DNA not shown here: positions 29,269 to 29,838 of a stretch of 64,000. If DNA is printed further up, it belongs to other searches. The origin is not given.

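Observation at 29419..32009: RNA-repair-like cassette: TM1266-type ACT protein, pol-beta nucleotidyltransferase and RtcB ligase, translationally coupled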

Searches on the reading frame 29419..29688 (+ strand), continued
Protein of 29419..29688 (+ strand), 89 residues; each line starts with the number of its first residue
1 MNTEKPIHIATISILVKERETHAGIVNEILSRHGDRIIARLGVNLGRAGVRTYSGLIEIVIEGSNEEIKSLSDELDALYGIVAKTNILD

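Call 100: fold_search(model_id=the predicted structure, library=pdb)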
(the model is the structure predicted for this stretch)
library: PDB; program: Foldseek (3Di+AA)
matches with E <= 10: 1696; with E <= 0.001: 33
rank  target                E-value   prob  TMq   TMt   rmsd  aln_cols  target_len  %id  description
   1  2nzc_A                2.5e-07  1.00  0.84  0.93   1.4        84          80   26  The structure of uncharacterized protein TM1266 from Thermotoga maritima. (released 2006-12-19)
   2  2nzc_B                3.2e-06  1.00  0.82  0.90   1.7        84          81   26  The structure of uncharacterized protein TM1266 from Thermotoga maritima. (released 2006-12-19)
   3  2nzc_D                5.0e-06  1.00  0.82  0.89   1.4        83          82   26  The structure of uncharacterized protein TM1266 from Thermotoga maritima. (released 2006-12-19)
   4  3bku_C                6.1e-05  1.00  0.73  0.78   2.2        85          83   19  Apo C-terminal Domain of NikR (released 2008-02-19)
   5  1q5y_D                8.4e-05  1.00  0.76  0.84   1.7        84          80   18  Nickel-Bound C-terminal Regulatory Domain of NikR (released 2003-09-30)
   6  2y3y_C                1.1e-04  1.00  0.78  0.84   1.8        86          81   17  Holo-Ni(II) HpNikR is a symmetric tetramer containing four canonic square-planar Ni(II) ions at physiological pH (released 2011-08-17)
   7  2y3y_A                1.2e-04  1.00  0.78  0.83   2.0        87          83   17  Holo-Ni(II) HpNikR is a symmetric tetramer containing four canonic square-planar Ni(II) ions at physiological pH (released 2011-08-17)
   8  3qsi_A                1.3e-04  1.00  0.73  0.80   2.3        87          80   17  Nickel binding domain of NikR from Helicobacter pylori disclosing partial metal occupancy (released 2012-04-04)
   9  1q5y_B                1.4e-04  1.00  0.78  0.84   1.7        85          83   19  Nickel-Bound C-terminal Regulatory Domain of NikR (released 2003-09-30)
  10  1q5y_A                1.6e-04  1.00  0.76  0.80   2.1        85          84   19  Nickel-Bound C-terminal Regulatory Domain of NikR (released 2003-09-30)
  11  3bkt_D                1.8e-04  1.00  0.76  0.84   1.9        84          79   18  Copper-bound C-terminal Domain of NikR (released 2008-02-19)
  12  3pht_B                2.5e-04  1.00  0.78  0.84   1.8        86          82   17  Crystal structure of H74A mutant of Helicobacter Pylori NikR (released 2011-11-23)
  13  1q5y_C                2.5e-04  1.00  0.73  0.78   1.9        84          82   19  Nickel-Bound C-terminal Regulatory Domain of NikR (released 2003-09-30)
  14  2bj3_A                2.6e-04  1.00  0.77  0.52   2.0        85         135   24  NIKR-apo (released 2005-04-08)
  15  2wvc_A                3.0e-04  1.00  0.74  0.51   2.4        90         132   19  Structural and mechanistic insights into Helicobacter pylori NikR function (released 2010-01-19)
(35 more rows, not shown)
